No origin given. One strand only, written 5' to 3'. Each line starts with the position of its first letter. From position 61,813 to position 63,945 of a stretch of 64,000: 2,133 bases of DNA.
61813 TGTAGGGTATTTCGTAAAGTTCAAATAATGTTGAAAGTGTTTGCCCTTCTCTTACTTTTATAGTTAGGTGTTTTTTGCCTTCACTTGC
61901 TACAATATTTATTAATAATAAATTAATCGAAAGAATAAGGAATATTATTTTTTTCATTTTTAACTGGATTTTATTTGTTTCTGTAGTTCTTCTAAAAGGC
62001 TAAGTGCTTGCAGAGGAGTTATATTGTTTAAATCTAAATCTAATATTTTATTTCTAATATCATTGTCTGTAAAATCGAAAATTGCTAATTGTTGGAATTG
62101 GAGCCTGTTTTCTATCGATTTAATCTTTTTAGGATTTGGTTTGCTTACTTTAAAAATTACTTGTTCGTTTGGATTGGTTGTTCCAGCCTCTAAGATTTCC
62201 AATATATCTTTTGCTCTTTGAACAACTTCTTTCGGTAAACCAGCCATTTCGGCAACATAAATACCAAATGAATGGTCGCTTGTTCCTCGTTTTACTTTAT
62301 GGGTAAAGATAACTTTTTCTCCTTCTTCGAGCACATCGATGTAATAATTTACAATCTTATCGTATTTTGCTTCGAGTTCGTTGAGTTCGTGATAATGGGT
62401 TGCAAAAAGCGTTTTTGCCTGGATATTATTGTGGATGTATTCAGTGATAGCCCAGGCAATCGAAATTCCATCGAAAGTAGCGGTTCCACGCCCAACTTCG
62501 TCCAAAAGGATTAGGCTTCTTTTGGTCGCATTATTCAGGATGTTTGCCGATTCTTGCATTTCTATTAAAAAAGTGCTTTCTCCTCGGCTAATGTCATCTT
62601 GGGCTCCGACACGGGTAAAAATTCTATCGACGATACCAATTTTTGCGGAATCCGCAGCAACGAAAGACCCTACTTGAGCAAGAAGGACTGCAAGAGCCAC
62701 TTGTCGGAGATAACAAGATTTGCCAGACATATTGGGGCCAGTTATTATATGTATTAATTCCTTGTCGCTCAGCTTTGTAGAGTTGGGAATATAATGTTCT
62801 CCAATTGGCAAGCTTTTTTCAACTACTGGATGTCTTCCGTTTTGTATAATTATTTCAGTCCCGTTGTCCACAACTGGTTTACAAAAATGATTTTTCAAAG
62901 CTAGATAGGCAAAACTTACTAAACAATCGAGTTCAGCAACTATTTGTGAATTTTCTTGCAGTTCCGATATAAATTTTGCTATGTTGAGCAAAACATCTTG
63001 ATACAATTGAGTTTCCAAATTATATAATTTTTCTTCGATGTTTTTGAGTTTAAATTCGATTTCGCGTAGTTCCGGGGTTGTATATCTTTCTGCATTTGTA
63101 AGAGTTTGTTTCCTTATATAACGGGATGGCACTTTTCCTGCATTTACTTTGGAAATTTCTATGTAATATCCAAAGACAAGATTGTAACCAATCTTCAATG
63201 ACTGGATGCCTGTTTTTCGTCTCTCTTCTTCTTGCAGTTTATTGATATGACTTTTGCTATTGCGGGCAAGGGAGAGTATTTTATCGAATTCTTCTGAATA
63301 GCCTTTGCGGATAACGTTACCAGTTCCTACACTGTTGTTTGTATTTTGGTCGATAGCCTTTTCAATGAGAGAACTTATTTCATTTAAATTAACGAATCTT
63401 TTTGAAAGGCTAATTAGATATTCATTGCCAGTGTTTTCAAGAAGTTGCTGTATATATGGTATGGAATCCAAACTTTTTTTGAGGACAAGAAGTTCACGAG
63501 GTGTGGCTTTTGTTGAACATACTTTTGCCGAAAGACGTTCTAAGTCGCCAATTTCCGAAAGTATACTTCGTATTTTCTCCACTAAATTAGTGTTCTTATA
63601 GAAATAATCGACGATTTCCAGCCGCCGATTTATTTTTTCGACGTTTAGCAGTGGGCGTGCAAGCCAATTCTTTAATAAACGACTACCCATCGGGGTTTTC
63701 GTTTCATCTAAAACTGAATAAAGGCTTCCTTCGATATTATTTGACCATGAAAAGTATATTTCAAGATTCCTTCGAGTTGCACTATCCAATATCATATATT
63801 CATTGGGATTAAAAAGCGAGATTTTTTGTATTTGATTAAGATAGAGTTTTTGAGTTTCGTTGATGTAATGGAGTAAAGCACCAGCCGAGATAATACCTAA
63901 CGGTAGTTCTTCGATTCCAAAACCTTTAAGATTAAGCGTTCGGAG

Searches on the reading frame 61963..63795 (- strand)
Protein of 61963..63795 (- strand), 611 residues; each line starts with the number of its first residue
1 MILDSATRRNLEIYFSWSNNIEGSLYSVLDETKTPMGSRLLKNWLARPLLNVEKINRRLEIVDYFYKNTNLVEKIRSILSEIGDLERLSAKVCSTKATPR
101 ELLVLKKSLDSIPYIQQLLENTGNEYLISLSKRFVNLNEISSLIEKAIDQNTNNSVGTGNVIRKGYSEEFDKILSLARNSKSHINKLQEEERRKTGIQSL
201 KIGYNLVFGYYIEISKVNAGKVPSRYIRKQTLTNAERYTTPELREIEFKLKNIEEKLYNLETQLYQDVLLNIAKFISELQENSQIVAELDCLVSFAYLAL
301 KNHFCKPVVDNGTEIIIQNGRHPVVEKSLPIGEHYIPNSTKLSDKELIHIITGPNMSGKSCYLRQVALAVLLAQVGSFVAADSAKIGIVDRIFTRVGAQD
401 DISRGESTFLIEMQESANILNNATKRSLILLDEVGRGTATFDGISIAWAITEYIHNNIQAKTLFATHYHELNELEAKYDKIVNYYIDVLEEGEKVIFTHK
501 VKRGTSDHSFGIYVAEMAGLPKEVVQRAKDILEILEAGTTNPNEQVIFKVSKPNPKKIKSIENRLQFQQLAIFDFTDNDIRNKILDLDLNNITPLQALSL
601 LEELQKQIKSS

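Call 92: search_protein_families(library=pfam, proteins=[window:61963-63795:-], max_evalue=1e-8)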
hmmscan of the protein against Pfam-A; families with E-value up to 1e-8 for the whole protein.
window:61963-63795:- (611 aa): 3 families
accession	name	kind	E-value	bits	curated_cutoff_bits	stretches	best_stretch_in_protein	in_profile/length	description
PF00488.27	MutS_V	-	6.7e-84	281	30.2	1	350-535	2-187/188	MutS domain V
PF05192.23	MutS_III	-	3.2e-52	178.1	34.1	1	6-296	1-194/194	MutS domain III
PF05190.23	MutS_IV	-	8.2e-29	100.2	22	1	165-256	1-92/92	MutS family domain IV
